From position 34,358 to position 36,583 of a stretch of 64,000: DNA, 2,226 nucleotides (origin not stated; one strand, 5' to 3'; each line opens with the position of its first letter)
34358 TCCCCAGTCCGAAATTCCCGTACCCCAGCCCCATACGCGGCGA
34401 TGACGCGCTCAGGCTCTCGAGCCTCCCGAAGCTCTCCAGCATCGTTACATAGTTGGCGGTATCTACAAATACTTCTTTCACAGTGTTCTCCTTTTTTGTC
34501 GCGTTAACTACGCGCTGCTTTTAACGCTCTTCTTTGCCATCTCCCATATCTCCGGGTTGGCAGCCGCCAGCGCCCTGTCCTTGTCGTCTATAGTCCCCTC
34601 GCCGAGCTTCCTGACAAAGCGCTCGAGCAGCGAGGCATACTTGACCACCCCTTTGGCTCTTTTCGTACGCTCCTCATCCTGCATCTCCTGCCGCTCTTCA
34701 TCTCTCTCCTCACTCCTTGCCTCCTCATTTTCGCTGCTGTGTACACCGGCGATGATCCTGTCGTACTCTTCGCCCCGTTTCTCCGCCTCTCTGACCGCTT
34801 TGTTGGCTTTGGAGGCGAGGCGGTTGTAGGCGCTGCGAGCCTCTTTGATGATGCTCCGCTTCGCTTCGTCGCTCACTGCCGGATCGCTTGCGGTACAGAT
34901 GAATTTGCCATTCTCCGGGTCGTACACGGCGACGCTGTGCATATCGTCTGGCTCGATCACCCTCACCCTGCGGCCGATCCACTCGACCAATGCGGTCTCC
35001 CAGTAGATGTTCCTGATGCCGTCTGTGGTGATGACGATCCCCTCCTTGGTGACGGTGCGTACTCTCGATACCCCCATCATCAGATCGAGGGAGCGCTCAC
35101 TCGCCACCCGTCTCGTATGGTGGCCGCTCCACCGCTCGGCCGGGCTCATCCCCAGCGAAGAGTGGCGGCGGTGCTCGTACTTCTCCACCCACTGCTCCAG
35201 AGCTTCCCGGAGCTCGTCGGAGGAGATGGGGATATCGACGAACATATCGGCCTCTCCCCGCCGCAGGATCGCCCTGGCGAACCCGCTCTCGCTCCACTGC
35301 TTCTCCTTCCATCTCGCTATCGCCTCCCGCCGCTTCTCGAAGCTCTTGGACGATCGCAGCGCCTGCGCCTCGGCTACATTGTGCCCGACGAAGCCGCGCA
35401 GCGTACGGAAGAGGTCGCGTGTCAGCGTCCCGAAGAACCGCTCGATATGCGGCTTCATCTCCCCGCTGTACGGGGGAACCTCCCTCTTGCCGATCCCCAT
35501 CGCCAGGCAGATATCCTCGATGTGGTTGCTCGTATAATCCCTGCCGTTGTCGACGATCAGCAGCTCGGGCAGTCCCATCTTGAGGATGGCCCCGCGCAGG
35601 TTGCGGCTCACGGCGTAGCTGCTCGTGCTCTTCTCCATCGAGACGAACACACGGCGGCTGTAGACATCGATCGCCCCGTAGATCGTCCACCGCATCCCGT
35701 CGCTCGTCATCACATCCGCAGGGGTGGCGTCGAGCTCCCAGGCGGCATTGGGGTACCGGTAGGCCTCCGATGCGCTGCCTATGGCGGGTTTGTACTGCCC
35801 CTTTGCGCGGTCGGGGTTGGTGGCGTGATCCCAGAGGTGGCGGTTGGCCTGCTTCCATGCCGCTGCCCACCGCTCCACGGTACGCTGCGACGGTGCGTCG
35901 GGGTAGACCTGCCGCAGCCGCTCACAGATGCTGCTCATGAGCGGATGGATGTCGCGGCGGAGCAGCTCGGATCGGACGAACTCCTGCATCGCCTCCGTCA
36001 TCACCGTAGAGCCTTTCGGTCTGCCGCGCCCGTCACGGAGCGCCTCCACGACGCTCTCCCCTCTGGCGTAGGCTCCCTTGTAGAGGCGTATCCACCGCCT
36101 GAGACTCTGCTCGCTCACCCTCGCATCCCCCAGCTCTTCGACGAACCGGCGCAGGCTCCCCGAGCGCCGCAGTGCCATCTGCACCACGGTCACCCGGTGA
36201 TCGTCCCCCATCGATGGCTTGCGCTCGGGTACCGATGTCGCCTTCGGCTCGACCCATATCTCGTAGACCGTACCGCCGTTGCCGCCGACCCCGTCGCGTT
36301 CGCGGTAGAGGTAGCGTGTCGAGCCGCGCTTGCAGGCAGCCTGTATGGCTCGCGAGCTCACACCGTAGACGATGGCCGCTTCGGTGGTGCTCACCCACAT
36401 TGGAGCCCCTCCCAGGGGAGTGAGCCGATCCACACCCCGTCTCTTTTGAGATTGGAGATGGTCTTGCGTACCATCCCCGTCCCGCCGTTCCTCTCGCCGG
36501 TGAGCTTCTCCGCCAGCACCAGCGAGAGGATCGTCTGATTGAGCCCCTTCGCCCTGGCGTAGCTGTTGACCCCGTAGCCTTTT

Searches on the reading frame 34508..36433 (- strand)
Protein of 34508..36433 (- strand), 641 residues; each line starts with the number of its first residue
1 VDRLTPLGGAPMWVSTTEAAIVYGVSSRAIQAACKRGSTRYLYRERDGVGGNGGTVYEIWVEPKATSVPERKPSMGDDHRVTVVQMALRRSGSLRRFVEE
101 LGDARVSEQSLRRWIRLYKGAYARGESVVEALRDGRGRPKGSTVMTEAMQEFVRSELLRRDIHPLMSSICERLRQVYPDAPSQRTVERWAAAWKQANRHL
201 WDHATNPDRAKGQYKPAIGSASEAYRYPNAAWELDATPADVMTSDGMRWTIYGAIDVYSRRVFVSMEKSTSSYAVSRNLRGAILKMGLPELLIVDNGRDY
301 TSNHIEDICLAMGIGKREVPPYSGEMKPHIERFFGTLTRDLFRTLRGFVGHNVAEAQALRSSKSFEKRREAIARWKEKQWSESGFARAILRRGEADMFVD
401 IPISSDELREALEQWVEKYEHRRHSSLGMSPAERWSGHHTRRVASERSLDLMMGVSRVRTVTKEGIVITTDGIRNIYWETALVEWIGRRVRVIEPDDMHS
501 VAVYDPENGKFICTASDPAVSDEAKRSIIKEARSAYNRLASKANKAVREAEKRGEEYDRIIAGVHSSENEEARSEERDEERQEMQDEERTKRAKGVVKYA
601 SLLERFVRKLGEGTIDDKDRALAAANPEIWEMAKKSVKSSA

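Call 6: search_protein_families(library=pfam, proteins=[window:34508-36433:-], max_evalue=0.01)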
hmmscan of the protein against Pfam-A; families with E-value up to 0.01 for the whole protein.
window:34508-36433:- (641 aa): 6 families
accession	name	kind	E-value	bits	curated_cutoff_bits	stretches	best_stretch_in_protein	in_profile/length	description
PF09299.17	Mu-transpos_C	-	2.3e-11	44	21.7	1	450-514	1-61/61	Mu transposase, C-terminal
PF00665.32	rve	-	2.5e-08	34.5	32.6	1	228-315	4-93/102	Integrase core domain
PF13683.12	rve_3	-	3.6e-06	27.1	26.5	1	404-430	38-65/67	Integrase core domain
PF24764.1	rva_4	-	0.001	19.3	26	1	227-301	6-77/194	Integrase core domain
PF13358.12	DDE_3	-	0.0039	17.5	28.6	0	237-343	26-135/146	DDE superfamily endonuclease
PF13565.12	HTH_32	-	0.0084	17.1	33.7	0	111-189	2-72/73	Homeodomain-like domain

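Call 11: find_encoding_contigs(protein=window:34508-36433:-, flank=10000, max_places=10)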
Protein window:34508-36433:- (641 aa): no gene with exactly this product is on record in the collection.

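Call 12: find_related_loci(query=window:34508-36400:-, collection=viral_contigs, flank=10000)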
Query window:34508-36400:- (630 aa) in viral_contigs; peptide patterns used: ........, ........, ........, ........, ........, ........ (x = any residue, [..] = any of these).
1 stretches matched a pattern, but none encodes a relative of the query by tblastn (E <= 1e-3).

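Call 14: find_homologous_proteins(query=window:34508-36400:-, max_evalue=1e-10)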
Query window:34508-36400:- (630 aa): 278 proteins with E <= 1e-10 among 8000 candidates; the best 120 are listed.
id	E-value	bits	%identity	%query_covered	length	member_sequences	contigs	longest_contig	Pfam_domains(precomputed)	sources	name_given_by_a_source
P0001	0.0e+0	1407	100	100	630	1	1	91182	PF00665.33,PF09299.18,PF13683.13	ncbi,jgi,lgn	-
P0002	4.9e-213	727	52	100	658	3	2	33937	PF00665.33,PF09299.18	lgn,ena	-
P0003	2.6e-202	692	53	99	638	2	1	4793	PF00665.33,PF09299.18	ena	-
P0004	1.1e-198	680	52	99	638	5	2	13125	PF00665.33,PF09299.18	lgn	-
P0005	1.6e-166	574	43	100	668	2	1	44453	PF00665.33,PF09299.18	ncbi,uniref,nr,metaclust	ncbi:putative Prophage Mu, DNA transposition protein A [Sulfurovum sp. enrichment culture clone C5]|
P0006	1.0e-158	548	48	88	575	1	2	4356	PF00665.33,PF09299.18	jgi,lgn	-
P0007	5.9e-157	542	47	88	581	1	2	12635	PF00665.33,PF09299.18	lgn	-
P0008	5.5e-138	479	40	87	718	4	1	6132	PF00665.33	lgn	-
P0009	2.0e-137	478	38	99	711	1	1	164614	PF00665.33,PF09299.18,PF24764.2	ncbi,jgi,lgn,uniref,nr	ncbi:MAG: DDE-type integrase/transposase/recombinase [Sulfuricurvum sp.]|jgi:transposase InsO family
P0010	4.5e-137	476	38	100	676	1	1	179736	PF00665.33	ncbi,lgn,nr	ncbi:MAG: transposase [Campylobacterales bacterium]|nr:transposase [Campylobacterales bacterium]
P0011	4.8e-135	470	36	100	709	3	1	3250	PF00665.33,PF24764.2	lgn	-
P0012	2.0e-134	468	38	87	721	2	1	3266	PF00665.33,PF24764.2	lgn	-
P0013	1.6e-133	465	36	99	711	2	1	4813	PF00665.33,PF09299.18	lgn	-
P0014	4.3e-133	463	39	90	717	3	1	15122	PF00665.33,PF09299.18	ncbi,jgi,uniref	ncbi:MAG: DDE-type integrase/transposase/recombinase [Sulfuricurvum sp.]|uniref:DDE-type integrase/t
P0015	3.3e-131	457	37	99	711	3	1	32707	PF00665.33,PF09299.18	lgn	-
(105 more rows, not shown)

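Call 15: find_encoding_contigs(protein=P0002, flank=10000, max_places=4)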
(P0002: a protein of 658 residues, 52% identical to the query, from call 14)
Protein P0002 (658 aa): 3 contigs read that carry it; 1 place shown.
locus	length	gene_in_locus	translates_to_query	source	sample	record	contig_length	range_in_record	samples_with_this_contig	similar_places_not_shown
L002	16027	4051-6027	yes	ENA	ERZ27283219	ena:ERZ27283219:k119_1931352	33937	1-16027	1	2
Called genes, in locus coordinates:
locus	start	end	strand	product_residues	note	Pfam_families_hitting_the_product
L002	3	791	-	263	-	?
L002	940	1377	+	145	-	PF01618:MotA_ExbB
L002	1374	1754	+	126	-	PF02472:ExbD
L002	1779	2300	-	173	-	-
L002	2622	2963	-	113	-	-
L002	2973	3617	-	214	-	PF12844:HTH_19 (weak), PF13560:HTH_31, PF24250:HVO_2718 (weak), PF01381:HTH_3 (weak), PF00717:Peptidase_S24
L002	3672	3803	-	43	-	-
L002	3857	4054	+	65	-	-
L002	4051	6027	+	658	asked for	PF00665:rve, PF09299:Mu-transpos_C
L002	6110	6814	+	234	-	PF05621:TniB (weak), PF13401:AAA_22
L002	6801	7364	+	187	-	-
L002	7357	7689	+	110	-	-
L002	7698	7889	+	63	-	-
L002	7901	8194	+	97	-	-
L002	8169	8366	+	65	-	-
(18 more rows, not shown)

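Call 16: find_encoding_contigs(protein=P0005, flank=10000, max_places=4)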
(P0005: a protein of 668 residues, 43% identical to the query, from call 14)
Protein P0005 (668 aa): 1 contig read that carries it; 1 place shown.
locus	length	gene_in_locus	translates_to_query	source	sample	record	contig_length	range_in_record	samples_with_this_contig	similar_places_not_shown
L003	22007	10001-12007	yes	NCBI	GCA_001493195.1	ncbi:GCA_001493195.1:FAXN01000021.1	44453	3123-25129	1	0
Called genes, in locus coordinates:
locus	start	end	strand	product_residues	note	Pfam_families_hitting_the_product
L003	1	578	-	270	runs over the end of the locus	PF00795:CN_hydrolase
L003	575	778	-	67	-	PF02609:Exonuc_VII_S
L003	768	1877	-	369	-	PF00561:Abhydrolase_1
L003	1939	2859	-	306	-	PF00291:PALP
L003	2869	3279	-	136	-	PF02082:Rrf2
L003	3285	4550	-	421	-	PF01053:Cys_Met_Meta_PP, PF00155:Aminotran_1_2, PF00266:Aminotran_5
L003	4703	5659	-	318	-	-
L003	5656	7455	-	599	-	-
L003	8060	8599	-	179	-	-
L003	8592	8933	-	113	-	-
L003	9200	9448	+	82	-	-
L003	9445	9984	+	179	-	PF12917:YfbR-like (faint)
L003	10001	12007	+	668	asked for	PF00665:rve (weak), PF09299:Mu-transpos_C (weak)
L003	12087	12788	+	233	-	PF13401:AAA_22, PF00004:AAA (weak)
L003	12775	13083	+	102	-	-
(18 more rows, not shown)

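Call 32: search_dna_similar(query=window:34508-36400:-, collection=phages, mode=protein, max_rows=15)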
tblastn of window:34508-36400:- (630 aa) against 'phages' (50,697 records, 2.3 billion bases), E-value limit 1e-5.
Records with a match: 156; places in all: 156; records where one place covers at least 80% of the query: 0.
Best place of each record, by identity: <60% 156.
By first word of the organism name: Pseudomonas 117; Bacteriophage 16; Ralstonia 4; Acinetobacter 4; Bacillus 3; Pseudoalteromonas 2; Rhodobacter 2; Rhodovulum 2; Faecalibacterium 2; Shewanella 1; and 3 more.
By host as written in the record: - 37; Pseudomonas aeruginosa 33; Pseudomonas aeruginosa PA14 32; Helicobacter pullorum 4; Ralstonia solanacearum 3; Bacillus alcalophilus CGMCC 1.3604 3; Pseudoalteromonas sp. str. H100 2; Rhodobacter sp. E32 2; and 33 more.
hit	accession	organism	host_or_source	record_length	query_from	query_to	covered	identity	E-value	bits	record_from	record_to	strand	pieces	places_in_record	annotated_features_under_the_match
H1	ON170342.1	Ralstonia phage YO374_1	Ralstonia solanacearum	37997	95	541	71%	29.7%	6e-42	169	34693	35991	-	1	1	record has no annotation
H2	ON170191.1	Ralstonia phage YO108_2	Ralstonia solanacearum T328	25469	95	522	68%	29.6%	3e-41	167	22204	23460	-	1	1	record has no annotation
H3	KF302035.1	Pseudoalteromonas phage HS6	Pseudoalteromonas sp. str. H100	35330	158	506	55%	32.4%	7e-51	196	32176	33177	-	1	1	record has no annotation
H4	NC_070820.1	Pseudoalteromonas phage HS6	Pseudoalteromonas sp. str. H100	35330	158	506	55%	32.4%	7e-51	196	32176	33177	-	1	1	transposase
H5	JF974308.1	Rhodobacter phage RC1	Rhodobacter sp. E32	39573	171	542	59%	29.9%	4e-37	154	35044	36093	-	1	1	integrase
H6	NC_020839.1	Rhodobacter phage RC1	Rhodobacter sp. E32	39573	171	542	59%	29.9%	4e-37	154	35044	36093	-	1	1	transposase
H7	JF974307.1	Rhodovulum phage RS1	Rhodovulum sp. P122A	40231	171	542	59%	29.9%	4e-37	154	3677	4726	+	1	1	integrase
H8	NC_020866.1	Rhodovulum phage RS1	Rhodovulum sp. P122A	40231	171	542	59%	29.9%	4e-37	154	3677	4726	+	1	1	transposase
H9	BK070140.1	Bacteriophage sp.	Helicobacter rodentium ATCC 700285 ...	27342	94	528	69%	25.5%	1e-20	102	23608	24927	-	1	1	hypothetical protein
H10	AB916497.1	Ralstonia phage RS138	Ralstonia solanacearum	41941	189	541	56%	31.0%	1e-34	146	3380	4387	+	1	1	integrase (x2)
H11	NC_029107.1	Ralstonia phage RS138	Ralstonia solanacearum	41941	189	541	56%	31.0%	1e-34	146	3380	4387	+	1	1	transposase | integrase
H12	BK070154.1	Bacteriophage sp.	Helicobacter sp.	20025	95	528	69%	25.1%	5e-22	107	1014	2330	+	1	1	transposase family protein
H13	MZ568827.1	Shewanella phage vB_SspS_MuM16-1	Shewanella sp. M16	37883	170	542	59%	27.7%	3e-33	142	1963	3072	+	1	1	DDE-type integrase/transposase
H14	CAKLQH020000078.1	Acinetobacter phage MD-2021a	not known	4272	74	486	66%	24.3%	3e-11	73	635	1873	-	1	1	tniA_1: putative transposase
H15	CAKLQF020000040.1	Acinetobacter phage MD-2021a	not known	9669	74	486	66%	24.3%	3e-11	73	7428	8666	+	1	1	tniA_1: putative transposase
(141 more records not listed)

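Call 51: find_encoding_contigs(protein=P0003, flank=10000, max_places=4)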
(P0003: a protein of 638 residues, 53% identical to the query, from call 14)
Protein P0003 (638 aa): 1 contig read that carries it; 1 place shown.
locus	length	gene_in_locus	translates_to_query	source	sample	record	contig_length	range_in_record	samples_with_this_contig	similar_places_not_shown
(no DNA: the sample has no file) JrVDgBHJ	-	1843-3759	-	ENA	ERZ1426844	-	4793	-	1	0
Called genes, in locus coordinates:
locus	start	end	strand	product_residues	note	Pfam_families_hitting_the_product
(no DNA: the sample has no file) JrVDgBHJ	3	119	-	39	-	?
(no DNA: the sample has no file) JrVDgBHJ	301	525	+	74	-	-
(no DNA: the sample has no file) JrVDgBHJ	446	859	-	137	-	-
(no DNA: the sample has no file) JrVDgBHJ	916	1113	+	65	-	-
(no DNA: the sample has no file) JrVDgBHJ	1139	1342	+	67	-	-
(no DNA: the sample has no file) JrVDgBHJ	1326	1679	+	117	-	-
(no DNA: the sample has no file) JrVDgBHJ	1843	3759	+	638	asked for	PF00665:rve, PF09299:Mu-transpos_C (weak)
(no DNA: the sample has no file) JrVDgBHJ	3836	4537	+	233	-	PF05621:TniB (weak), PF13401:AAA_22, PF00004:AAA (weak)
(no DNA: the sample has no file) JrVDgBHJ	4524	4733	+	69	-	-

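Call 52: find_encoding_contigs(protein=P0004, flank=10000, max_places=4)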
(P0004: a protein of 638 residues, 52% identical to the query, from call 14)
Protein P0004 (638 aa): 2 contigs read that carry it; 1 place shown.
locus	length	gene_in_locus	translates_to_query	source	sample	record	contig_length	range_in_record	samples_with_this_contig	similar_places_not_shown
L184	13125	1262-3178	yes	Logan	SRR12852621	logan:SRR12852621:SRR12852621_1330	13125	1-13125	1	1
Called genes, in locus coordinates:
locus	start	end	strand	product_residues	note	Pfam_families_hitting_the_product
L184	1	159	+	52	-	?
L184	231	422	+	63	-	-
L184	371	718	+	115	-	-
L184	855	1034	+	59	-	-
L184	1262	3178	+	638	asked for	PF00665:rve, PF09299:Mu-transpos_C (weak)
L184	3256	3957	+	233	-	PF05621:TniB (weak), PF13401:AAA_22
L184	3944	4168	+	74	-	-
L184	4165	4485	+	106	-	-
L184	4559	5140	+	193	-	PF11363:DUF3164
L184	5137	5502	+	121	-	-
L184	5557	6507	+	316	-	PF13481:AAA_25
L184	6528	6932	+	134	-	PF06252:GemA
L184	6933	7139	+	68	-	PF22811:Zn_ribbon_NrdR (weak)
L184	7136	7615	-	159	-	PF05069:Phage_tail_S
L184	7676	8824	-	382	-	PF04233:Phage_Mu_F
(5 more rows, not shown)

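Call 81: search_solved_structures(query=window:34508-36400:-, max_evalue=0.001, show_alignments=1)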
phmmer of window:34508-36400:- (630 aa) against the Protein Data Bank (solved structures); distinct sequences matched with E-value up to 0.001: 9.
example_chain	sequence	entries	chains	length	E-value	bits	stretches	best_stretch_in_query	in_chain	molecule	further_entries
8rdu_R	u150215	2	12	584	1.2e-09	40.7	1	275-345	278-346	TnsB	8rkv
7svw_A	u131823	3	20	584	1.2e-09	40.7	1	275-345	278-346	TnsB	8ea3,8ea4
8aa5_AP1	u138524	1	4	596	1.3e-09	40.6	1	275-345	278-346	TnsB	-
30jv_A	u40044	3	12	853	4e-06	29.1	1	275-355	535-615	TnsA endonuclease N-terminal domain-containing protein,TnsB transposase | PseTnsAB artificial fusion protein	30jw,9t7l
30ga_R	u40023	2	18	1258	9.4e-06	27.8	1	275-355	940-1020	Maltose/maltodextrin-binding periplasmic protein,TnsA endonuclease N-terminal domain-conta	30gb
9y7b_A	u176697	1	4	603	1.1e-05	27.6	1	267-336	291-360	IF3A Tn6677 TnsB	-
9bw1_M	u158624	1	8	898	7.9e-05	24.8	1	226-337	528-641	Integrase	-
7ouf_D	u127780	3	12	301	0.00066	21.7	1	217-332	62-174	Integrase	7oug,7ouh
7pel_A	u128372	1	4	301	0.00067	21.7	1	217-332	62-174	Pol protein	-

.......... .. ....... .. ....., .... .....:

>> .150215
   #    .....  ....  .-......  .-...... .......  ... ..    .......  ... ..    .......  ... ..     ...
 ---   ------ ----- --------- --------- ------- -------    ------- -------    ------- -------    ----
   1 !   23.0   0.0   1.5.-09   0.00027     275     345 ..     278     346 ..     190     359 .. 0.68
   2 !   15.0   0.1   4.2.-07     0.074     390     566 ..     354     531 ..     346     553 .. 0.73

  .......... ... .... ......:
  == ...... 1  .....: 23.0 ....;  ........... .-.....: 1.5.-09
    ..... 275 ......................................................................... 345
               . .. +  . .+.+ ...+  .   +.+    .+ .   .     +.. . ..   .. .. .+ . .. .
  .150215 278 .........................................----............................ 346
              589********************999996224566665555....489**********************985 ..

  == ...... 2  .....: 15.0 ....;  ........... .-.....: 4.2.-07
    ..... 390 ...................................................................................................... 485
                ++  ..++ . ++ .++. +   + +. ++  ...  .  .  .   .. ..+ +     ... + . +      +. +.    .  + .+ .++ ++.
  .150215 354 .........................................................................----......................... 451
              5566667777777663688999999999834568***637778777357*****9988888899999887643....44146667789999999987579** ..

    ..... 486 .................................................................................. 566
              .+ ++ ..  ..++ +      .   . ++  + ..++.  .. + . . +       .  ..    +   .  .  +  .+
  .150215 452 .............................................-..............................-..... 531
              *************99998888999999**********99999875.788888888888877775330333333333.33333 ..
